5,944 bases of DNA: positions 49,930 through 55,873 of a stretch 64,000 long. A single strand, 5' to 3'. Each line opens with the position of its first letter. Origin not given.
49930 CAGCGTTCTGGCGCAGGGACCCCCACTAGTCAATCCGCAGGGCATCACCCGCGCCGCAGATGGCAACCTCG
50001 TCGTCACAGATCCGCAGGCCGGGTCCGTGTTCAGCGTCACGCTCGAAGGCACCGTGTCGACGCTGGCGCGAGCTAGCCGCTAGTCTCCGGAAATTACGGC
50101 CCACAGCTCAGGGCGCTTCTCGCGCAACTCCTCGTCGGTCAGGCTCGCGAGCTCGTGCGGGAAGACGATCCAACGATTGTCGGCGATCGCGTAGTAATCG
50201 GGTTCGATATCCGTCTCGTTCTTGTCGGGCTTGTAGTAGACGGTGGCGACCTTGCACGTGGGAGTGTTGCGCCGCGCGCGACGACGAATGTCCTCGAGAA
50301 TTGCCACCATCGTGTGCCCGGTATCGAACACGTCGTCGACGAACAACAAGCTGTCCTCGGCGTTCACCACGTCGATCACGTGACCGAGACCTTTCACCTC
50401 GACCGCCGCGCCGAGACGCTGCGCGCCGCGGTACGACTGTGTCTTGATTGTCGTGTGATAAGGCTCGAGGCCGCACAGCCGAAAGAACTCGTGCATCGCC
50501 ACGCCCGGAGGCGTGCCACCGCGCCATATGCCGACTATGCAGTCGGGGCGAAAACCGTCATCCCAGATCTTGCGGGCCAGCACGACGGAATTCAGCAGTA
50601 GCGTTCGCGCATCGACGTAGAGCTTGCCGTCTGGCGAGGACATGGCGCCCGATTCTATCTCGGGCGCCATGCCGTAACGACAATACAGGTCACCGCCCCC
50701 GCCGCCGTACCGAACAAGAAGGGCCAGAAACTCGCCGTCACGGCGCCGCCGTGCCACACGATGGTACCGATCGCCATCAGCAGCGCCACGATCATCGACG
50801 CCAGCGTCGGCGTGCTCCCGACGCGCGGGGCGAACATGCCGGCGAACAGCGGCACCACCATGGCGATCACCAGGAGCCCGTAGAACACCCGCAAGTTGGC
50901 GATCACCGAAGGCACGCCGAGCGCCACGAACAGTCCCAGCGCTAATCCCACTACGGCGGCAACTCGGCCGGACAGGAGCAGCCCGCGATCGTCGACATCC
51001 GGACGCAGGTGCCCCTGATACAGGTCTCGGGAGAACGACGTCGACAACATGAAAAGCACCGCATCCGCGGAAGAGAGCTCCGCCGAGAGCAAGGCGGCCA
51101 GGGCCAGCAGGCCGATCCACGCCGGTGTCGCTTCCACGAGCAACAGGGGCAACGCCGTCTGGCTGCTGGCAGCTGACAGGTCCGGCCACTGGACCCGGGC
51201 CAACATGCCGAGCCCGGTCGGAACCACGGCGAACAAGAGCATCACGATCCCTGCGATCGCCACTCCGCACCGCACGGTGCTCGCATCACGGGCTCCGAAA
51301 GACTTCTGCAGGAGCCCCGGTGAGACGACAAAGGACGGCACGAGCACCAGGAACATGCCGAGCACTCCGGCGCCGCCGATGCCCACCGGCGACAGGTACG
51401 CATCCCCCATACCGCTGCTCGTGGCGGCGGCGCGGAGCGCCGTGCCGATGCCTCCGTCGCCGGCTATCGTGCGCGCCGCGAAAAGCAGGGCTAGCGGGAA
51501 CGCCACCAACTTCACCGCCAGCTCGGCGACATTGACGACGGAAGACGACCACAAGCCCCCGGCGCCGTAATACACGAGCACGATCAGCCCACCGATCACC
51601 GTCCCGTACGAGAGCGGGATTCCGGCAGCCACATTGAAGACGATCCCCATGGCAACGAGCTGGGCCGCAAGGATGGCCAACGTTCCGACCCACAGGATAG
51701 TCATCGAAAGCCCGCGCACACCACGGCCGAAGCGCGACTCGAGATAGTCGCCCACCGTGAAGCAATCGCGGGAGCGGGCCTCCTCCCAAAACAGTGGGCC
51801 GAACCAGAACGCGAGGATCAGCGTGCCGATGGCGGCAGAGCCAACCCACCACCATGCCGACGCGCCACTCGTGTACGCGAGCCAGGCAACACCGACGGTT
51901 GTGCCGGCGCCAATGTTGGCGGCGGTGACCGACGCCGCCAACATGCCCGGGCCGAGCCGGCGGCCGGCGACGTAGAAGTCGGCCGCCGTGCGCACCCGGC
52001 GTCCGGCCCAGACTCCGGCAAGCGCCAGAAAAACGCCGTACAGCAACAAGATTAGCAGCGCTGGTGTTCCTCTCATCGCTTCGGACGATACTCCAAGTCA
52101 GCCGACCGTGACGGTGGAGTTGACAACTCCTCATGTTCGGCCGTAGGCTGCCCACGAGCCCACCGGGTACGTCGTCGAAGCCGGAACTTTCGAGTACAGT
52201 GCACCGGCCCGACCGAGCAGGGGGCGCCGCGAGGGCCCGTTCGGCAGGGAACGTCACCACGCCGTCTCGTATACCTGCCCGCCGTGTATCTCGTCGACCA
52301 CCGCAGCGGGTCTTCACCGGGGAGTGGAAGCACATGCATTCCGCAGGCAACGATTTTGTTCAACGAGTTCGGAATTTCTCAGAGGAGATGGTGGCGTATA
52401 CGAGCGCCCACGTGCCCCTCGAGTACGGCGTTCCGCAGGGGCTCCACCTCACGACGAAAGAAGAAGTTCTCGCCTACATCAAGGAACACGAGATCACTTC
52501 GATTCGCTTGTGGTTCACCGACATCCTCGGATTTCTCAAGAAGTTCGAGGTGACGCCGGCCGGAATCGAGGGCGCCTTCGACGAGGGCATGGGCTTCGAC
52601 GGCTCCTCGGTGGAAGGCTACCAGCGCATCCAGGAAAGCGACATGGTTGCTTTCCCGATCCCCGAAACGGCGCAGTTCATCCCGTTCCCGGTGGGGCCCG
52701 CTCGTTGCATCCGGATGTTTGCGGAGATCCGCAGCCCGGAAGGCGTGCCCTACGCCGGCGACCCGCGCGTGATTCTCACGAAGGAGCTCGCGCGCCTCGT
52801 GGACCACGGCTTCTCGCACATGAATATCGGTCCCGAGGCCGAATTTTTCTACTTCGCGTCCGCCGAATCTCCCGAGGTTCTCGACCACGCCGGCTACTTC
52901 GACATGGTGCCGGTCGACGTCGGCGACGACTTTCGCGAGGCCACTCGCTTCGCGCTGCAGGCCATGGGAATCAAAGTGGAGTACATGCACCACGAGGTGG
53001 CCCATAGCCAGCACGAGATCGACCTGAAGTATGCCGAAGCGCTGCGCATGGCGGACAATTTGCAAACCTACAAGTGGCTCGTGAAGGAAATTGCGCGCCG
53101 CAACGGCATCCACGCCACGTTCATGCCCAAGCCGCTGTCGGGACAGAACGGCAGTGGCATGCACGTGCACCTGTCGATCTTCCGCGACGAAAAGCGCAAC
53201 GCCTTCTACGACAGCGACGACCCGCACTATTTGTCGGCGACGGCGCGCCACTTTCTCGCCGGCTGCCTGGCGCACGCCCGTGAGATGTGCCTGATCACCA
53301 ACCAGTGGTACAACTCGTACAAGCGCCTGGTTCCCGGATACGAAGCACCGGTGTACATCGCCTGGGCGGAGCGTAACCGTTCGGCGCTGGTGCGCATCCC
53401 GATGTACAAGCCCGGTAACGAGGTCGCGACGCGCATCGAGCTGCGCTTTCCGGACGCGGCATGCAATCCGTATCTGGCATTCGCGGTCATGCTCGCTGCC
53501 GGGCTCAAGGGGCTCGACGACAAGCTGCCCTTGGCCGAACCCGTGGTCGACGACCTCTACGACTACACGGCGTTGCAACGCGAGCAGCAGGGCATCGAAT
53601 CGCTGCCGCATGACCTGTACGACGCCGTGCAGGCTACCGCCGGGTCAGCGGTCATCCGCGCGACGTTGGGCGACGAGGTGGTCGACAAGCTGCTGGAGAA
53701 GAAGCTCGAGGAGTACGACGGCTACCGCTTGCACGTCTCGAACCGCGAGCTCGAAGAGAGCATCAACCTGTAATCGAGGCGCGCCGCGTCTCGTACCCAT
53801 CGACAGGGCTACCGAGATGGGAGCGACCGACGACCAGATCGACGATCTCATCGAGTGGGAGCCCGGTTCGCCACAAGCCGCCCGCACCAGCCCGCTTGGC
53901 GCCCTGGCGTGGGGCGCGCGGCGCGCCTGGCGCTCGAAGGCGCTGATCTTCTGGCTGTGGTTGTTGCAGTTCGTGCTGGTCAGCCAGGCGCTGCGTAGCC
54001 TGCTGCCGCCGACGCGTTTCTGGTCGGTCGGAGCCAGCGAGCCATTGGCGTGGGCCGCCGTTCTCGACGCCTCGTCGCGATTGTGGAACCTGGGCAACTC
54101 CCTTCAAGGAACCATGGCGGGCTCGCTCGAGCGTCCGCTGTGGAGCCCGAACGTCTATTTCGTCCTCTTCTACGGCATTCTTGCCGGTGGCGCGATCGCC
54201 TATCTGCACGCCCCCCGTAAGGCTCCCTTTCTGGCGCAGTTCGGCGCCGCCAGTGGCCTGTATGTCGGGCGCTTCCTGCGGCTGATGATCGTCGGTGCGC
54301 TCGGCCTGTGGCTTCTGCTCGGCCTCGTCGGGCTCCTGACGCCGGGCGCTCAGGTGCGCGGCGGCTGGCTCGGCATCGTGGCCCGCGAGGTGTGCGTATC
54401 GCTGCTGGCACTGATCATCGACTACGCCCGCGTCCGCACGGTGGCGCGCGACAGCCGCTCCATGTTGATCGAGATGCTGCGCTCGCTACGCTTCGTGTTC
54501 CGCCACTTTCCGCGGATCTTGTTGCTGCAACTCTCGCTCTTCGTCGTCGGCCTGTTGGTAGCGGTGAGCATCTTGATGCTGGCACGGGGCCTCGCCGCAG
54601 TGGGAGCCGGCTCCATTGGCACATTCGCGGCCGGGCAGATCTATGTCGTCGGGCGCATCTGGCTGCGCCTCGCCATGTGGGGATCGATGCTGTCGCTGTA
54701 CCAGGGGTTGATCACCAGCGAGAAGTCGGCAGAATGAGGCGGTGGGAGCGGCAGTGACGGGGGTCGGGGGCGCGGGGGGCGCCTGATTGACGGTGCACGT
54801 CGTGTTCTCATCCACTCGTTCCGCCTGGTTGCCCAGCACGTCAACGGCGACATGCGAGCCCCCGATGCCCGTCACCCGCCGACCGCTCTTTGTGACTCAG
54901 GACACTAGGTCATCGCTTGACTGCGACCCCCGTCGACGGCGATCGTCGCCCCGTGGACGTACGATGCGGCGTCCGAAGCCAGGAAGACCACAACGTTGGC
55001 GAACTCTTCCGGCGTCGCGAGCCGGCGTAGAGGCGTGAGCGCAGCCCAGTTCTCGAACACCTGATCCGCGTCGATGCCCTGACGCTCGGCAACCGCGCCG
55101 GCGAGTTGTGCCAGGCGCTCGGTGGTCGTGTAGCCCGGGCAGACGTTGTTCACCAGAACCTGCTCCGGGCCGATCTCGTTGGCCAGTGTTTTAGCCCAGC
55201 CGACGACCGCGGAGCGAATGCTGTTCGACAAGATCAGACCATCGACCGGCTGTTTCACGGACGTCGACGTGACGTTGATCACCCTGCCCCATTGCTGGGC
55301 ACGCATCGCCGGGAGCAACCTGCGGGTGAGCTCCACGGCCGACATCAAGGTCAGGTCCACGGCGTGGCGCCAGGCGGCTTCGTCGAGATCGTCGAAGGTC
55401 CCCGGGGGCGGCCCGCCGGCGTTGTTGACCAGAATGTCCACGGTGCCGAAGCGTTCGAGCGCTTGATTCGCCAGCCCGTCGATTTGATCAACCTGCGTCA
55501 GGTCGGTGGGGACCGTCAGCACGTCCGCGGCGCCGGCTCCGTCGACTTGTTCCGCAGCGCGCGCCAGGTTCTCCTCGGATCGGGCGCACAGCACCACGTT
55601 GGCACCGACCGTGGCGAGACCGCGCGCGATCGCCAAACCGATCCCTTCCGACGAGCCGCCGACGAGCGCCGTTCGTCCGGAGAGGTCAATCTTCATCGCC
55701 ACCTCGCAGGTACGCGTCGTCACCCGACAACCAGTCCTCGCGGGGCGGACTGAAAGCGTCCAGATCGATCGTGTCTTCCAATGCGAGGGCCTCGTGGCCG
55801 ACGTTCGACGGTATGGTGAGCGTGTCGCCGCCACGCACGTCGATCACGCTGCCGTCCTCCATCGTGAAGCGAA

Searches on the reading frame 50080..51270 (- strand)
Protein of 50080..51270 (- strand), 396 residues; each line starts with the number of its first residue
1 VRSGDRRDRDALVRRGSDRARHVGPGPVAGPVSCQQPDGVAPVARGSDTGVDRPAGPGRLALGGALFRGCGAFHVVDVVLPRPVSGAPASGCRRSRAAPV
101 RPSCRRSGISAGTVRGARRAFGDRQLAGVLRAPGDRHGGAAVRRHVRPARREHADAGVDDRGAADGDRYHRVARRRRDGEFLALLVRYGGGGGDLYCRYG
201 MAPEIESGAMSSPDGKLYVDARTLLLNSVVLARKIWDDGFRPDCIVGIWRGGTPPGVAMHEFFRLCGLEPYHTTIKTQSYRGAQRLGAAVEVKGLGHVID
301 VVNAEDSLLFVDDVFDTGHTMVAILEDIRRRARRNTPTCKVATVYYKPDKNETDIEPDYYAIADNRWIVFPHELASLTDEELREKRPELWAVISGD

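Call 24: search_protein_families(library=pfam, proteins=[window:50080-51270:-], max_evalue=0.001)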
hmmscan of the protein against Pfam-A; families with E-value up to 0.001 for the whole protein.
window:50080-51270:- (396 aa): 1 family
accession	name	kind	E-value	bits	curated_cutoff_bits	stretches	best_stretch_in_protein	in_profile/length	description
PF00156.33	Pribosyltran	-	6.8e-08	32.4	26.3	1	231-371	18-150/158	Phosphoribosyl transferase domain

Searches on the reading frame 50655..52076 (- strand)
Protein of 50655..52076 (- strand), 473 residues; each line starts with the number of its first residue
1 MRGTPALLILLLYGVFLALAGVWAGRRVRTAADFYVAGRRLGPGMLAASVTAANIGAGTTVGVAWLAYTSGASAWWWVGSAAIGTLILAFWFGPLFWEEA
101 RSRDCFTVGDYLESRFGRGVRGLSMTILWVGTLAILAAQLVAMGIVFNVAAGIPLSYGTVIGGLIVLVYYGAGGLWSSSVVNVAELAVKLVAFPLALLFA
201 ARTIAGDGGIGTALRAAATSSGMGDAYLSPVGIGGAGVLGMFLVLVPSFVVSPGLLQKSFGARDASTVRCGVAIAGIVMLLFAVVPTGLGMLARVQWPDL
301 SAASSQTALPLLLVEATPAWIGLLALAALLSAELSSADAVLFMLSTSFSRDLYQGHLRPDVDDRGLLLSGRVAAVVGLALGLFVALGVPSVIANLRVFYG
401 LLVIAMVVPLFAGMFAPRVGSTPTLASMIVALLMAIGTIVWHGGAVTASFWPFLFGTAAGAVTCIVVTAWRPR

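Call 24: search_protein_families(library=pfam, proteins=[window:50655-52076:-], max_evalue=0.001)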
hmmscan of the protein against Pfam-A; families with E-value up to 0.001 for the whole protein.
window:50655-52076:- (473 aa): 1 family
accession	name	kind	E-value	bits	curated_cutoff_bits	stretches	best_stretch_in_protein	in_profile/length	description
PF00474.23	SSF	-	9.4e-30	104.2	22.8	1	34-430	1-405/406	Sodium:solute symporter family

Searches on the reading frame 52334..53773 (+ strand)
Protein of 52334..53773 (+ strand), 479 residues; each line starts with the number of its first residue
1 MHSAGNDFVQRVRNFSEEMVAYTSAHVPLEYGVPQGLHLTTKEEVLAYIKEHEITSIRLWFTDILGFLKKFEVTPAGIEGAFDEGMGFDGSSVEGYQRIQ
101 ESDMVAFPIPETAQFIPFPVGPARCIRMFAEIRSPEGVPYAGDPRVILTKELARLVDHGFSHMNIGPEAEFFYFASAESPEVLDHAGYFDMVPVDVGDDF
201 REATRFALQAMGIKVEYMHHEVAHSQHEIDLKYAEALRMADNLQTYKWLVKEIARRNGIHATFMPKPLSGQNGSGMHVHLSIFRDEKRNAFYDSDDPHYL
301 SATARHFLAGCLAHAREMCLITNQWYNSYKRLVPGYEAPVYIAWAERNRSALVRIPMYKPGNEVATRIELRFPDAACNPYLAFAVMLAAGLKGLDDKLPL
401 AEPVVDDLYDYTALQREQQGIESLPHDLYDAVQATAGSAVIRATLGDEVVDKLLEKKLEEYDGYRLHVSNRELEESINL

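Call 37: find_homologous_proteins(query=window:52334-53773:+, max_evalue=1e-100)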
Query window:52334-53773:+ (479 aa): 7984 proteins with E <= 1e-100 among 8000 candidates; the best 120 are listed.
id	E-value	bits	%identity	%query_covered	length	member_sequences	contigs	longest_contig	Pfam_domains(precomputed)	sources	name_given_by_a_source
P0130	0.0e+0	1079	97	100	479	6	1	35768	PF03951.25,PF00120.30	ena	-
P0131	5.1e-285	964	87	100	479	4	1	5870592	PF03951.25,PF00120.30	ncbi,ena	-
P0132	5.8e-284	960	87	99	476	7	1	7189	PF03951.25,PF00120.30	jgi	-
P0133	1.7e-282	956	87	99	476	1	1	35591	PF03951.25,PF00120.30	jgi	-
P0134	4.1e-282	954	86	99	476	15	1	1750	PF03951.25,PF00120.30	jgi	-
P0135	1.8e-279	946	86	99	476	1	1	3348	PF03951.25,PF00120.30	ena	-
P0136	1.0e-278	943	85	99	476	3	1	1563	PF03951.25,PF00120.30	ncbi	-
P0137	1.6e-277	939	85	99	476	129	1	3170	PF03951.25,PF00120.30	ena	-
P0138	3.8e-277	938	84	100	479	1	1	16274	PF03951.25,PF00120.30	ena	-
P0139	7.0e-277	937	85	99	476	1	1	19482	PF03951.25,PF00120.30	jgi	-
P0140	9.1e-277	937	85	100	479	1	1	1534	PF03951.25,PF00120.30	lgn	-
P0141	2.6e-276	935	85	99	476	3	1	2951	PF03951.25,PF00120.30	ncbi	-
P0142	4.6e-274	928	84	100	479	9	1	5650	PF03951.25,PF00120.30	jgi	jgi:glutamine synthetase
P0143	7.0e-272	921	84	99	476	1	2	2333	PF03951.25,PF00120.30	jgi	jgi:glutamine synthetase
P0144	1.4e-265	900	80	100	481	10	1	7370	PF03951.25,PF00120.30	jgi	jgi:glutamine synthetase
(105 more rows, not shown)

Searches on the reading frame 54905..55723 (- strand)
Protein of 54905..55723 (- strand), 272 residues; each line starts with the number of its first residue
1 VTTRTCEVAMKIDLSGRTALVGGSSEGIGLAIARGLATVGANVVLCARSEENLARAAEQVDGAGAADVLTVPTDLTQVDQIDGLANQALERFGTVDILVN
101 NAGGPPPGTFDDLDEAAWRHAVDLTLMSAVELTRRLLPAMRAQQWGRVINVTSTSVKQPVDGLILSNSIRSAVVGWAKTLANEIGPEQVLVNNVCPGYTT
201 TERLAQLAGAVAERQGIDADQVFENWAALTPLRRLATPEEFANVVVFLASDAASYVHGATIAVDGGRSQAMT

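Call 27: search_protein_families(library=ncbifam, proteins=[window:54905-55723:-], max_evalue=0.00001)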
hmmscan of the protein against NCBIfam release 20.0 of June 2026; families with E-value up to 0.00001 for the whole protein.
window:54905-55723:- (272 aa): 227 families (the best 25 are shown)
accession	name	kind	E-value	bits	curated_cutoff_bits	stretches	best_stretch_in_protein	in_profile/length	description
NF006212.0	PRK08339.1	equivalog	4.9e-70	236.1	339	1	10-270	2-261/263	short chain dehydrogenase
NF005559.1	PRK07231.1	subfamily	4.2e-60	203.3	215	1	14-268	2-248/249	glucose 1-dehydrogenase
NF005909.0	PRK07890.1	subfamily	1.7e-57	194.6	258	1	13-267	4-257/260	short chain dehydrogenase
NF005095.0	PRK06523.1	subfamily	1.5e-55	188.6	231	1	9-269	3-259/261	oxidoreductase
NF004779.0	PRK06125.1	subfamily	1.6e-55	188.4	261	1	10-269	1-255/259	short-chain dehydrogenase/reductase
NF004198.0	PRK05653.1-3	equivalog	8e-55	186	296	1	14-267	5-246/248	3-oxoacyl-ACP reductase FabG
NF009093.0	PRK12429.1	subfamily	5.2e-53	180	258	1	14-266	3-255/259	3-hydroxybutyrate dehydrogenase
TIGR01963.1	PHB_DH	subfamily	7.8e-52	176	307.05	1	17-266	2-251/255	3-hydroxybutyrate dehydrogenase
NF009466.0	PRK12826.1-2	subfamily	4.6e-51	173.7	222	1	17-268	4-245/248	3-oxoacyl-ACP reductase FabG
NF006070.0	PRK08213.1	subfamily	8.8e-51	172.9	279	1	7-268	3-257/259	gluconate 5-dehydrogenase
NF052558.1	MBtsdlDhBudC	equivalog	1.8e-50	171.8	270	1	15-268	2-242/250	meso-2,3-butanediol dehydrogenase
NF009464.0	PRK12824.1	subfamily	8.3e-50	169.7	269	1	17-267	3-242/245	3-oxoacyl-ACP reductase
NF005468.0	PRK07062.1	equivalog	8.9e-49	166.4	266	1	10-269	2-263/265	SDR family oxidoreductase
NF004778.0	PRK06124.1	equivalog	4.1e-48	164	303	1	9-269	4-254/256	SDR family oxidoreductase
TIGR01829.1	AcAcCoA_reduct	subfamily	5.1e-47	160.6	302.1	1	17-267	1-240/242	acetoacetyl-CoA reductase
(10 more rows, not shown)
